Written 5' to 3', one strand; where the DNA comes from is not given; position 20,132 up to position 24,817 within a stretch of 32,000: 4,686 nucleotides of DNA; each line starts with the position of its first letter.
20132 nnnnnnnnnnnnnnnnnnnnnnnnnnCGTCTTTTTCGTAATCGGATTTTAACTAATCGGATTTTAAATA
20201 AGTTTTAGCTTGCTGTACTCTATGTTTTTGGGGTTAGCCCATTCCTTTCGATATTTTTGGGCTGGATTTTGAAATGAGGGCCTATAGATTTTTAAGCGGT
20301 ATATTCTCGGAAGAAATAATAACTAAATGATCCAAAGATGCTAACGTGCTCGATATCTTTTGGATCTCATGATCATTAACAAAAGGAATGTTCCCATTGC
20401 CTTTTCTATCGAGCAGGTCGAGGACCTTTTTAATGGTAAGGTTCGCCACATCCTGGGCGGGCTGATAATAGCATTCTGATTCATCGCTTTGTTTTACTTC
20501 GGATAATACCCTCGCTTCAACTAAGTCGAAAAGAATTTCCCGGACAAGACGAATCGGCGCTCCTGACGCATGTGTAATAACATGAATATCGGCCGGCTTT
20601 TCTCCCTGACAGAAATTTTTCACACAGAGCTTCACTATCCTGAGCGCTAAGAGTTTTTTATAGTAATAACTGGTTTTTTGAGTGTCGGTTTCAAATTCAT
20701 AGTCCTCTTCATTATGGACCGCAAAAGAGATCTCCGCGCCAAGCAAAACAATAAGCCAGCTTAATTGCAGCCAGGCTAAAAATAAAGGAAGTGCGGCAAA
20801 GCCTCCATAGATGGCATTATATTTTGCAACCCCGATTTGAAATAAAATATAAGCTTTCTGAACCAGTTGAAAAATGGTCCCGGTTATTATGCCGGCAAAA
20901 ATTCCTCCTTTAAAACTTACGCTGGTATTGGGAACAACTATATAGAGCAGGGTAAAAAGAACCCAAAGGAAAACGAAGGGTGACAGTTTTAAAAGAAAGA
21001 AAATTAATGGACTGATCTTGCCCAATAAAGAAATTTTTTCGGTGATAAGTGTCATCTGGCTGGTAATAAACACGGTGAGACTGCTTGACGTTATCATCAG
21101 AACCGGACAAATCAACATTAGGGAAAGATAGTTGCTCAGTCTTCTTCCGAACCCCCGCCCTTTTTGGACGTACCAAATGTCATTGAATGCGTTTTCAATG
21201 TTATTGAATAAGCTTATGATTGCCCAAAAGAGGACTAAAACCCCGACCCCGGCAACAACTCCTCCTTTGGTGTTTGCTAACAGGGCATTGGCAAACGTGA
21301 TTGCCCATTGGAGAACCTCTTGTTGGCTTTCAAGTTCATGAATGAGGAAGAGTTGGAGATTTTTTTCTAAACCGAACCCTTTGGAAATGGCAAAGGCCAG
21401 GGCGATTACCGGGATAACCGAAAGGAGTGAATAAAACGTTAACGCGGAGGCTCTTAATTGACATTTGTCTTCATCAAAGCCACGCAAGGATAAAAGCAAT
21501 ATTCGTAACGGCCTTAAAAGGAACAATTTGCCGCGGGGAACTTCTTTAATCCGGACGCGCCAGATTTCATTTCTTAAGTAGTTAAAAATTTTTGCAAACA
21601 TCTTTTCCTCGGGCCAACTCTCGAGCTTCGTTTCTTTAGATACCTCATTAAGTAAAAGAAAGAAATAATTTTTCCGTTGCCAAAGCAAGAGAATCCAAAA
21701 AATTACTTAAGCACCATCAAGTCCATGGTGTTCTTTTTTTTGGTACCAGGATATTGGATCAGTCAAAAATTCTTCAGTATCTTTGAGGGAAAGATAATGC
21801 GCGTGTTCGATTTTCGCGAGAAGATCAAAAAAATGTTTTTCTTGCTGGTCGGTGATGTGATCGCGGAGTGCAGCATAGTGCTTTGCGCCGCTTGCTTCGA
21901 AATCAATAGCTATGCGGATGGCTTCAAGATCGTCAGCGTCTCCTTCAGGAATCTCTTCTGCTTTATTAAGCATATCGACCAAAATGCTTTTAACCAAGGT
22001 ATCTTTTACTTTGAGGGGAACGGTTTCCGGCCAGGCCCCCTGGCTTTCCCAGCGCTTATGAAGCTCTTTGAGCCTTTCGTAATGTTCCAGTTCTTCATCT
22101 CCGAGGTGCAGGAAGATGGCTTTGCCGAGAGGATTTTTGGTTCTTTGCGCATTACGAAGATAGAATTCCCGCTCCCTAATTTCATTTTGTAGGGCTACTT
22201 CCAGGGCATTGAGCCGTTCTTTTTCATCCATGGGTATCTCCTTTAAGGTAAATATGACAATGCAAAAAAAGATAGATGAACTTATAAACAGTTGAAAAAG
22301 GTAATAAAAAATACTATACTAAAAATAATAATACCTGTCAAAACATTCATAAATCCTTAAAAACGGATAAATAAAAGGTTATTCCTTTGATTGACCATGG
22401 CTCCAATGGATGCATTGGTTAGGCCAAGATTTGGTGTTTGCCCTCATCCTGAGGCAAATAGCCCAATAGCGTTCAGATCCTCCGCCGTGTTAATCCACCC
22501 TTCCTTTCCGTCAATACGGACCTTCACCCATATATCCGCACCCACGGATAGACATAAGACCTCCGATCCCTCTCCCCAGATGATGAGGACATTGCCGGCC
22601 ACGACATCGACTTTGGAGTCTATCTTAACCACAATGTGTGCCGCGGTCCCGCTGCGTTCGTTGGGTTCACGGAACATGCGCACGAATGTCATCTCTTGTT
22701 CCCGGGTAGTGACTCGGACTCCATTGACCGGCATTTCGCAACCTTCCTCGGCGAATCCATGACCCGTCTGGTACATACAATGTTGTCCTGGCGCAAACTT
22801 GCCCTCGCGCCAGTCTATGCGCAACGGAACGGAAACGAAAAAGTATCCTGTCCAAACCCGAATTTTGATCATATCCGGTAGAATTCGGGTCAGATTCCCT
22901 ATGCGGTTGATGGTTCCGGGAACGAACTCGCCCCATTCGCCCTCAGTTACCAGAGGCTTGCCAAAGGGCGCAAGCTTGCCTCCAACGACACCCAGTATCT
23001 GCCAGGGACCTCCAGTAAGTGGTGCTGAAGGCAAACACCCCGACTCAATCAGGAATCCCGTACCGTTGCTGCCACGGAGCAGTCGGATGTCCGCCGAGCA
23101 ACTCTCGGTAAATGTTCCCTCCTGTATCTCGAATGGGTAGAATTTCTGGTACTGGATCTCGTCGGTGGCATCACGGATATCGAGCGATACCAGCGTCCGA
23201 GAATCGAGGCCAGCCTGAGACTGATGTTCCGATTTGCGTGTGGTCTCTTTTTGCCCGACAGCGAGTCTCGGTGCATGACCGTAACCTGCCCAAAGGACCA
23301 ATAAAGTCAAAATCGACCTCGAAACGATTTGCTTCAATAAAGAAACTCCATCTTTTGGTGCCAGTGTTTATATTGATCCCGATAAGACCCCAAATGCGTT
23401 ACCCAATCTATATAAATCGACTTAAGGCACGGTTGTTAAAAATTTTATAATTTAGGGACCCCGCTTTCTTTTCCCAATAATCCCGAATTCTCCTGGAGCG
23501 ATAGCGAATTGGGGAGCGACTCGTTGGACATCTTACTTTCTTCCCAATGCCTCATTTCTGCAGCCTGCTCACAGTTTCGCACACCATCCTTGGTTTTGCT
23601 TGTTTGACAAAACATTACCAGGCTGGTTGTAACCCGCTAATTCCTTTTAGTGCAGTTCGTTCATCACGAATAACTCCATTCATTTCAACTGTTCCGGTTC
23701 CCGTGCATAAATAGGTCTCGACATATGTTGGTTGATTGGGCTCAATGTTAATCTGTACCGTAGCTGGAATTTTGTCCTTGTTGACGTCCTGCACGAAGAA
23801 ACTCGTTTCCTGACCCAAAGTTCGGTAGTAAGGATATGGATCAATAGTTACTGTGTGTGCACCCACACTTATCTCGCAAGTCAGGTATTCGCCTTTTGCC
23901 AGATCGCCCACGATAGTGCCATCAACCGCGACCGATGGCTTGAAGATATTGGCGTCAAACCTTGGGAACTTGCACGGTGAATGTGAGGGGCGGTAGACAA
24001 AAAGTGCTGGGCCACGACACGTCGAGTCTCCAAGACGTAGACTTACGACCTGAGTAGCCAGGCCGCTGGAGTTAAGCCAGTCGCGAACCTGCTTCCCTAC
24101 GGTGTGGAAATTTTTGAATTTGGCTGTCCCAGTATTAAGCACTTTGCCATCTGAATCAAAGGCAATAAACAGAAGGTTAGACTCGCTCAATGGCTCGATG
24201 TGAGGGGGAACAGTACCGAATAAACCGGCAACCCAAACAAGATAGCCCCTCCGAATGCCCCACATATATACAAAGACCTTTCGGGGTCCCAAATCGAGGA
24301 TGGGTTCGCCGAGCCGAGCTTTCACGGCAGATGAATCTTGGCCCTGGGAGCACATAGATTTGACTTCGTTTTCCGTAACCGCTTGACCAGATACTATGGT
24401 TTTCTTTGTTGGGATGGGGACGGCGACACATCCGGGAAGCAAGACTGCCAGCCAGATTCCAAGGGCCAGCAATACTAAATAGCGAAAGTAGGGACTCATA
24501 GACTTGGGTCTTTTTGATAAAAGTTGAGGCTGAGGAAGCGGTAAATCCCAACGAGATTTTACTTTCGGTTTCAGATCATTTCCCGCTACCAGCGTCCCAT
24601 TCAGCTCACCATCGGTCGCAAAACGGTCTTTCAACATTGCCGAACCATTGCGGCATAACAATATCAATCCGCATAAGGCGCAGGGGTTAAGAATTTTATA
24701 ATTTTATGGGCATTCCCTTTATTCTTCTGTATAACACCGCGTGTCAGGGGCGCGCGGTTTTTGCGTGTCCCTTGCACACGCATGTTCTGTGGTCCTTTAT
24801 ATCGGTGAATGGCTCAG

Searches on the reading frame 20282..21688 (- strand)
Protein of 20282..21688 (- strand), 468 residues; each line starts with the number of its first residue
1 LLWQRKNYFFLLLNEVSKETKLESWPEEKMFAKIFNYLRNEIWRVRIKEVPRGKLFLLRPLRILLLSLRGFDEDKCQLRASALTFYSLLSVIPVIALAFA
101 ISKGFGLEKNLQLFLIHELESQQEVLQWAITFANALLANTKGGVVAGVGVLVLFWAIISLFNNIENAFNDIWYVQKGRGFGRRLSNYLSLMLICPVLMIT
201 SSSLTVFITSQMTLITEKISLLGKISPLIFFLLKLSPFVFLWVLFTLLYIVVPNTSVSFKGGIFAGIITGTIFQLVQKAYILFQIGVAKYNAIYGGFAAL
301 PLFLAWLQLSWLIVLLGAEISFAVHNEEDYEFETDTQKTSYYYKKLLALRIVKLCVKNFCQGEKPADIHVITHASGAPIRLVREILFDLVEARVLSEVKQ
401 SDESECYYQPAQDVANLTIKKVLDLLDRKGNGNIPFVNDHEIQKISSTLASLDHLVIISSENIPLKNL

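Call 4: search_protein_families(library=pfam, proteins=[window:20282-21688:-], max_evalue=0.01)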
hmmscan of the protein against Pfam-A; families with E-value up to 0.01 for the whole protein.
window:20282-21688:- (468 aa): 1 family
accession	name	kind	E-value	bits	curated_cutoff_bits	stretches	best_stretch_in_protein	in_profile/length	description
PF03631.20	Virul_fac_BrkB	-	1.4e-52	179.3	33.7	1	73-327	2-258/259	Virulence factor BrkB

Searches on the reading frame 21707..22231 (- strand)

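Call 4: search_protein_families(library=pfam, proteins=[window:21707-22231:-], max_evalue=0.01)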
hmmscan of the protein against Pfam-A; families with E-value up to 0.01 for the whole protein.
window:21707-22231:- (174 aa): 1 family
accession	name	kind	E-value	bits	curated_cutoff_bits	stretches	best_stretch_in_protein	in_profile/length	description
PF02915.23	Rubrerythrin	-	8.7e-10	39.6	22.8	1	9-151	2-135/137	Rubrerythrin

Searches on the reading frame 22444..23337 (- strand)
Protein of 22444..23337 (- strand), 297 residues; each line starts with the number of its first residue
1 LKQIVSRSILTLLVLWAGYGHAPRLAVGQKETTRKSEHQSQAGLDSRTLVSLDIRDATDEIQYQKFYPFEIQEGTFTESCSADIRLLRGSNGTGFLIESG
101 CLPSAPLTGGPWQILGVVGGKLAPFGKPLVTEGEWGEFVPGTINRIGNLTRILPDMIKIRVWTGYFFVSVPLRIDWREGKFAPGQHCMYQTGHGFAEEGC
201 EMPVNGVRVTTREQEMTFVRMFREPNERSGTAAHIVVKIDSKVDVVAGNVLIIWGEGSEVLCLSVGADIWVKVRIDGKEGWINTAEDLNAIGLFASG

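Call 4: search_protein_families(library=pfam, proteins=[window:22444-23337:-], max_evalue=0.01)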
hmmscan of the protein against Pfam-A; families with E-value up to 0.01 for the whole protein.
window:22444-23337:- (297 aa): 1 family
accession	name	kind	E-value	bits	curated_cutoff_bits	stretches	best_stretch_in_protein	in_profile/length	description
PF06347.19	SH3_4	-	0.0038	17.4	24.1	1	268-285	34-52/56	Bacterial SH3 domain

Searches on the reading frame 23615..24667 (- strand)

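Call 4: search_protein_families(library=pfam, proteins=[window:23615-24667:-], max_evalue=0.01)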
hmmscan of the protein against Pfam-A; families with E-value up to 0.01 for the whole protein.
window:23615-24667:- (350 aa): 1 family
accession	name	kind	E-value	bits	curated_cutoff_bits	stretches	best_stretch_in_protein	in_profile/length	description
PF11008.14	DUF2846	-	4.3e-05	24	34.3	1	222-323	7-83/92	Protein of unknown function (DUF2846)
